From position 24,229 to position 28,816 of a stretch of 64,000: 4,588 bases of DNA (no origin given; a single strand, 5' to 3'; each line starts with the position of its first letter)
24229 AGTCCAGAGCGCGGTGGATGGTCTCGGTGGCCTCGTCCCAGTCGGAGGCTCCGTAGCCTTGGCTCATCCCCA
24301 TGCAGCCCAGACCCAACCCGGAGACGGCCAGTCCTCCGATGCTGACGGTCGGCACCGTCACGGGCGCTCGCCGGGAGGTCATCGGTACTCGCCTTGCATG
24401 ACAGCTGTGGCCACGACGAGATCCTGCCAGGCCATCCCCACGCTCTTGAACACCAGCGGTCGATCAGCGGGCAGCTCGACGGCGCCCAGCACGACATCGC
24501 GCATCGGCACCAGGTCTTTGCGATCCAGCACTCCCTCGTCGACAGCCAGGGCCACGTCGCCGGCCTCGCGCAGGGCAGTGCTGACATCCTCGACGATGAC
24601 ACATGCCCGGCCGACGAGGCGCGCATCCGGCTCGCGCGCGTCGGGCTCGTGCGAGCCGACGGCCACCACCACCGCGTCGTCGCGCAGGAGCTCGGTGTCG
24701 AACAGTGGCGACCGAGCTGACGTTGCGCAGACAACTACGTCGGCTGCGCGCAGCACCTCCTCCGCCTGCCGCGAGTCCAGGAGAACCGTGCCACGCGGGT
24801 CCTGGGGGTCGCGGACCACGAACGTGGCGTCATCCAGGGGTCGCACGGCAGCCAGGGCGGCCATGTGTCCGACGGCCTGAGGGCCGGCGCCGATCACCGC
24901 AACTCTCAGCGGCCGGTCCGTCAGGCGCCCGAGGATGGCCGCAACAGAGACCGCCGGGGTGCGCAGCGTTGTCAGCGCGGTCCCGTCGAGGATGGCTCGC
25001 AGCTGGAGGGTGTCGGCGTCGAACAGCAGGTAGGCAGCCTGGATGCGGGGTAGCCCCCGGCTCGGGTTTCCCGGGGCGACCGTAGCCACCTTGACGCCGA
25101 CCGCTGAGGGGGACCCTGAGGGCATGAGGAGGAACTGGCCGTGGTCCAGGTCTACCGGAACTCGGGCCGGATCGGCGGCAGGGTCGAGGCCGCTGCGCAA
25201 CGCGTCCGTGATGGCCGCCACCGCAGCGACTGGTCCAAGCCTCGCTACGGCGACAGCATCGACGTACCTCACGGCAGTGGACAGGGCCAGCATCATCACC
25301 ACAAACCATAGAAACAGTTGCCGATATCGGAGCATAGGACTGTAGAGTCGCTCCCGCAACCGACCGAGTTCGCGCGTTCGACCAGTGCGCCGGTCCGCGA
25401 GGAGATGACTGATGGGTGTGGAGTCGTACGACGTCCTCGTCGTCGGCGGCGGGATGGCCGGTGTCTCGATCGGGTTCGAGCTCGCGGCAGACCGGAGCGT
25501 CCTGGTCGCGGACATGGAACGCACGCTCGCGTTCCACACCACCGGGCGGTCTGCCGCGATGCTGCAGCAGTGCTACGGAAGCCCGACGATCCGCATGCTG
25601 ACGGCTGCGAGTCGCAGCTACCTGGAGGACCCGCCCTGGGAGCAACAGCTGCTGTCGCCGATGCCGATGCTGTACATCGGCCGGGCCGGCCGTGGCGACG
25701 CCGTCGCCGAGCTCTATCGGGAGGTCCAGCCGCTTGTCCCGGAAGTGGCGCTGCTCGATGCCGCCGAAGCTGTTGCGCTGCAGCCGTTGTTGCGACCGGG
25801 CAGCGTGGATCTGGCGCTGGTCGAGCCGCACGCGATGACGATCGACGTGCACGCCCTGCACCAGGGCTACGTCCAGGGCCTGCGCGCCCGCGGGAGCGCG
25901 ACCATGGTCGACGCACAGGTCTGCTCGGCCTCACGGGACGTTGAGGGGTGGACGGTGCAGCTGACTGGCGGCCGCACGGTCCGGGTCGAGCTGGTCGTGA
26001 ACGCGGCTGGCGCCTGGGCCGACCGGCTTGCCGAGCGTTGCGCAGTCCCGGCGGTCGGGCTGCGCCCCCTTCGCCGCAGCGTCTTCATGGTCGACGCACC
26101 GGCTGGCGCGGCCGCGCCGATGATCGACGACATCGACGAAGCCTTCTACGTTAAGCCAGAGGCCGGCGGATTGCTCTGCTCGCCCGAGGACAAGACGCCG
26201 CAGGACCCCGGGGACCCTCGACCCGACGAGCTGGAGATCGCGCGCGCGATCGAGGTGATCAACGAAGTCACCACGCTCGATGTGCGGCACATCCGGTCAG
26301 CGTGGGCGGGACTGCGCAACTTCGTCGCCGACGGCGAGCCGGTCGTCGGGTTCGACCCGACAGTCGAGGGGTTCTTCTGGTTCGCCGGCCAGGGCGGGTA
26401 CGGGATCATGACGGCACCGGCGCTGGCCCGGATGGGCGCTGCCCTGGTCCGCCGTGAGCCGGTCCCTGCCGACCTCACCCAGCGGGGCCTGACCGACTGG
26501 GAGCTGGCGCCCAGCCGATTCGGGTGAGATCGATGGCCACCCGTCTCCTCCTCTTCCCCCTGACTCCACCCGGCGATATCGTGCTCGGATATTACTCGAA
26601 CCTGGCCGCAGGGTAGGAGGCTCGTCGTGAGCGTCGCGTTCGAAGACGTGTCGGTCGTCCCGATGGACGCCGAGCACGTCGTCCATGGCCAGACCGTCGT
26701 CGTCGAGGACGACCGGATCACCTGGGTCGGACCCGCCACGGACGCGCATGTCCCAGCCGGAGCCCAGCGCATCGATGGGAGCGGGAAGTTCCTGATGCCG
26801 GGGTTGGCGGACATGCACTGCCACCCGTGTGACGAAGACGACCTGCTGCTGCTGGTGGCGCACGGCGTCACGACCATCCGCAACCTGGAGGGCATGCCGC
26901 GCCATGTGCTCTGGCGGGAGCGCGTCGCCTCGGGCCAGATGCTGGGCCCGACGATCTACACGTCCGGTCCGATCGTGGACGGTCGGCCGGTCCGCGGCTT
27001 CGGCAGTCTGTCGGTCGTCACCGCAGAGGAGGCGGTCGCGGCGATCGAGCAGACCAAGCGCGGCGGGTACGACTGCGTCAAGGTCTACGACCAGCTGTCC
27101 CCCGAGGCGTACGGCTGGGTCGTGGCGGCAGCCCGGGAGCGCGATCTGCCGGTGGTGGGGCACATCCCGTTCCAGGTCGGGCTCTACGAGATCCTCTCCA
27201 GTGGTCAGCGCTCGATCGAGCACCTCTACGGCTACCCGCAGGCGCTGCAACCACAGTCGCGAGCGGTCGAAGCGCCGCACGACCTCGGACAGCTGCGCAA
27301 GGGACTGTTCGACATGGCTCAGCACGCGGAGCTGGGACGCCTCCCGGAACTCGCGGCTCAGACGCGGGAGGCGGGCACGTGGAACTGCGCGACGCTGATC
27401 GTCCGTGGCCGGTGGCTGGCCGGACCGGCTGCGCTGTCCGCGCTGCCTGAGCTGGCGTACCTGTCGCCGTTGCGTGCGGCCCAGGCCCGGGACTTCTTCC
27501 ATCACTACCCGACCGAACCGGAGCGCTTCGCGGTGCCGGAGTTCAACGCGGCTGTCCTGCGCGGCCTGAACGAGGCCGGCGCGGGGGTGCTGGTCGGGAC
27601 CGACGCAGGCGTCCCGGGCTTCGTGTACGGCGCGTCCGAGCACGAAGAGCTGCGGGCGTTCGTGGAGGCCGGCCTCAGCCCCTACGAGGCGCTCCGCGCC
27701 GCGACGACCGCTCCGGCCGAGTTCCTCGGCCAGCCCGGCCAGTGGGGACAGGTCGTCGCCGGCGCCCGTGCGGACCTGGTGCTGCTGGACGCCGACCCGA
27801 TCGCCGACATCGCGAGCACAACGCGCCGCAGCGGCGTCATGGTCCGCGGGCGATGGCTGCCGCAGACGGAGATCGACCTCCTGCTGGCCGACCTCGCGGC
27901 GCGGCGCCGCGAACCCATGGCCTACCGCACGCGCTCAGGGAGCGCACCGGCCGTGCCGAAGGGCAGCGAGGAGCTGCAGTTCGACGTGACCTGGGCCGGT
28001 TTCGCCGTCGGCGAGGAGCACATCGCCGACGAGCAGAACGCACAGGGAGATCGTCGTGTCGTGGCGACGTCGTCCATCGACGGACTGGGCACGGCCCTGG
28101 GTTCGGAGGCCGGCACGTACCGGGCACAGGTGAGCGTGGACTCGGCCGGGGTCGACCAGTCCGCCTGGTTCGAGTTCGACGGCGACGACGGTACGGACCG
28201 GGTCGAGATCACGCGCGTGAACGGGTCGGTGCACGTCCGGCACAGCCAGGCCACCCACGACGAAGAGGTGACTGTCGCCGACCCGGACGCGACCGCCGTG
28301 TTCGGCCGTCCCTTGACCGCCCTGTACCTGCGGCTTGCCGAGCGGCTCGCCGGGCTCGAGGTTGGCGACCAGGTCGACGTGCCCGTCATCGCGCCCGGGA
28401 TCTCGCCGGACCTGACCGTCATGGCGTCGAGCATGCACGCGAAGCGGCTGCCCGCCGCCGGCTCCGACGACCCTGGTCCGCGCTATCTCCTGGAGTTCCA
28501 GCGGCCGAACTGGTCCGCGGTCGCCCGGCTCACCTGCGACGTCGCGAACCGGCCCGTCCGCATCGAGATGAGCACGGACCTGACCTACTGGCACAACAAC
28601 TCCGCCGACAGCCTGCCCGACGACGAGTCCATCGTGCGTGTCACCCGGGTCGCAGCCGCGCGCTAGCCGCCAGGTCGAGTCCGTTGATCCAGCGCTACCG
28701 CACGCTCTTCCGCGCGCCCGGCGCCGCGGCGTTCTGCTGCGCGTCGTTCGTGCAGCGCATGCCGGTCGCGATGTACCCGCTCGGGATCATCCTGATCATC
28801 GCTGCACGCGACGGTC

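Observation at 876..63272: One 17-bp inverted repeat (RTATCG-N5-CGATAY) precedes almost every transcription unit: a candidate 60-kb single-regulator regulon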

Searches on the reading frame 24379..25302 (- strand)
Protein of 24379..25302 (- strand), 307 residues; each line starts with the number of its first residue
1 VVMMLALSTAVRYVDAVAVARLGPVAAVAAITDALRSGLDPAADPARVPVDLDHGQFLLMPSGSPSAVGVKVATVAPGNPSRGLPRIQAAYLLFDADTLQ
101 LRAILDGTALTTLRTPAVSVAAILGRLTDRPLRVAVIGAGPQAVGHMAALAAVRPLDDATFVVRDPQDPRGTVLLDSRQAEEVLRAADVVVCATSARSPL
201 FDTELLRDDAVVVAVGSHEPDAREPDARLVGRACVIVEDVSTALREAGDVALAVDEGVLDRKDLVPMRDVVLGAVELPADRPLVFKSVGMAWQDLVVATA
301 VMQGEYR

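Call 17: search_protein_families(library=pfam, proteins=[window:24379-25302:-], max_evalue=0.001)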
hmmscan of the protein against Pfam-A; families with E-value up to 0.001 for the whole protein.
window:24379-25302:- (307 aa): 1 family
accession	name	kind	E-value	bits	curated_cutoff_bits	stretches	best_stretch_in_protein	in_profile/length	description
PF02423.21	OCD_Mu_crystall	-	8.6e-33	114.1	24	1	28-302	21-307/314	Ornithine cyclodeaminase/mu-crystallin family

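Call 37: search_protein_families(library=ncbifam, proteins=[window:24379-25302:-], max_evalue=0.00001)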
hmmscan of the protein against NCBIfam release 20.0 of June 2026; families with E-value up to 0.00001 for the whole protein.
window:24379-25302:- (307 aa): 12 families
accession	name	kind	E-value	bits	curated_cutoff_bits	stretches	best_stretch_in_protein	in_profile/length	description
NF006379.0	PRK08618.1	equivalog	1.2e-42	146.5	417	1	42-303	34-313/326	ornithine cyclodeaminase family protein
NF004793.0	PRK06141.1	equivalog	3.8e-41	141.1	322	1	41-303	29-309/314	bifunctional Delta(1)-pyrroline-2-carboxylate/Delta(1)-piperideine-2-carboxylate reductase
NF005603.0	PRK07340.1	equivalog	2.7e-40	138.5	266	1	12-302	5-300/307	delta(1)-pyrroline-2-carboxylate reductase family protein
NF045512.1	PyrPipCarbRedLhpI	equivalog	9.8e-34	116.9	400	1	29-301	19-293/298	bifunctional Delta(1)-pyrroline-2-carboxylate/Delta(1)-piperideine-2-carboxylate reductase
TIGR02371.1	ala_DH_arch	equivalog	2.5e-26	92.6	409.15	1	55-302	50-310/325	alanine dehydrogenase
NF045643.1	ImmsucRedBhcD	equivalog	1.2e-24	87.2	500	1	66-303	62-308/321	iminosuccinate reductase BhcD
TIGR03944.1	dehyd_SbnB_fam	equivalog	3.5e-24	85.4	326.9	1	63-303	63-313/327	2,3-diaminopropionate biosynthesis protein SbnB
NF006141.0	PRK08291.1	equivalog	3e-20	72.5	408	1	69-275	69-287/330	cyclodeaminase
NF005296.0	PRK06823.1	equivalog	7.5e-20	71.1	438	1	68-303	64-311/315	ornithine cyclodeaminase family protein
NF005011.0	PRK06407.1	subfamily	1.3e-15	57.4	337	1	91-303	79-297/302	ornithine cyclodeaminase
TIGR02992.1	ectoine_eutC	equivalog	1.7e-15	57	471.65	1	71-272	68-281/326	ectoine utilization protein EutC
NF005762.1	PRK07589.1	equivalog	1.5e-10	40.6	350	1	46-297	43-301/334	ornithine cyclodeaminase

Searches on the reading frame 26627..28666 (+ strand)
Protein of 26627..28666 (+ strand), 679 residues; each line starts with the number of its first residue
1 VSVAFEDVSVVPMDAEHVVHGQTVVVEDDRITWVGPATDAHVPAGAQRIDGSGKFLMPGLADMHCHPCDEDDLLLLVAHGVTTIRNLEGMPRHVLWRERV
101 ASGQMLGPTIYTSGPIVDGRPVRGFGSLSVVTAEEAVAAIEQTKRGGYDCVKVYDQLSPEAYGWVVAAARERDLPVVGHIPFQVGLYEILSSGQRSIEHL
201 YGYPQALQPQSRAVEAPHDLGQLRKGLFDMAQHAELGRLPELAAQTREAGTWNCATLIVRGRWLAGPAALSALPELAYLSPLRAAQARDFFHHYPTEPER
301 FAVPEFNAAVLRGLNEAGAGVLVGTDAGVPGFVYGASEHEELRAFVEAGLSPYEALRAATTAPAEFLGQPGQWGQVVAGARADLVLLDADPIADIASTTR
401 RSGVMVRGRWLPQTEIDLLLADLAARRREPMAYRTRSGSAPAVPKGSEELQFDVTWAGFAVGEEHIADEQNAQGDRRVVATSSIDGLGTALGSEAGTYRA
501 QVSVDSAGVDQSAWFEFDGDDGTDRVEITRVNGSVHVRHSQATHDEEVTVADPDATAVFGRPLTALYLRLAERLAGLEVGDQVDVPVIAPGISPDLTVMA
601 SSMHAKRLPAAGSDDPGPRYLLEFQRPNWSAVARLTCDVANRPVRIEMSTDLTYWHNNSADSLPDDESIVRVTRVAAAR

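Call 17: search_protein_families(library=pfam, proteins=[window:26627-28666:+], max_evalue=0.001)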
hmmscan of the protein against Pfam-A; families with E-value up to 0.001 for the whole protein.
window:26627-28666:+ (679 aa): 2 families
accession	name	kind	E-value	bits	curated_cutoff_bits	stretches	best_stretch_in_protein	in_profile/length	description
PF01979.26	Amidohydro_1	-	3.9e-19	69.5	25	1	76-410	45-344/345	Amidohydrolase family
PF07969.17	Amidohydro_3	-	1.3e-11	45.2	29.7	1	342-408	399-468/472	Amidohydrolase family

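Call 37: search_protein_families(library=ncbifam, proteins=[window:26627-28666:+], max_evalue=0.00001)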
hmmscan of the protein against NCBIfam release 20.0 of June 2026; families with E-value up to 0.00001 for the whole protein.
window:26627-28666:+ (679 aa): 19 families
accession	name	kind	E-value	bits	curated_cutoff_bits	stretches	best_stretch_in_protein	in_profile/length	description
NF051886.1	XaaProDiPepCaul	equivalog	1.8e-26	93.1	500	2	315-408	304-394/398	Xaa-Pro dipeptidase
TIGR01224.1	hutI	equivalog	2.3e-13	49.7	298.15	0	22-67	4-49/377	imidazolonepropionase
NF006056.0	PRK08204.1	subfamily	4.6e-11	42.2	391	1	5-66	7-66/449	hypothetical protein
TIGR02318.1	phosphono_phnM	equivalog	1.7e-10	40.4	390.55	0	16-66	11-56/376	phosphonate metabolism protein PhnM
NF011990.0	PRK15446.2-6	subfamily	1.1e-09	37.5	233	0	15-65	13-64/390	alpha-D-ribose 1-methylphosphonate 5-triphosphate diphosphatase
NF006055.0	PRK08203.1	equivalog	1.4e-09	37.1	532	0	6-66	10-70/455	8-oxoguanine deaminase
NF011989.0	PRK15446.2-5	equivalog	1.1e-08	34.2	565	1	15-66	14-62/385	alpha-D-ribose 1-methylphosphonate 5-triphosphate diphosphatase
NF004636.0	PRK05985.1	subfamily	4e-08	32.5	408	0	22-67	18-61/398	amidohydrolase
NF006679.0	PRK09228.1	subfamily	4e-08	32.4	351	0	19-66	29-78/433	guanine deaminase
NF006560.0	PRK09061.1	subfamily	1e-07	30.7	340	0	23-88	47-108/517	amidohydrolase family protein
NF006689.0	PRK09237.1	equivalog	1.7e-07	30.2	371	0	21-67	22-66/383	amidohydrolase/deacetylase family metallohydrolase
NF005211.0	PRK06687.1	equivalog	2.2e-07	30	703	1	4-67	3-67/419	TRZ/ATZ family protein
NF005557.0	PRK07228.1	equivalog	2.5e-07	29.8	522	0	3-69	3-67/445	5'-deoxyadenosine deaminase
TIGR00221.1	nagA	equivalog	6.5e-07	28.6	225.65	0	3-69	5-67/380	N-acetylglucosamine-6-phosphate deacetylase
NF006549.0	PRK09045.1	equivalog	7.4e-07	28.1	540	0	10-67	17-76/444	TRZ/ATZ family hydrolase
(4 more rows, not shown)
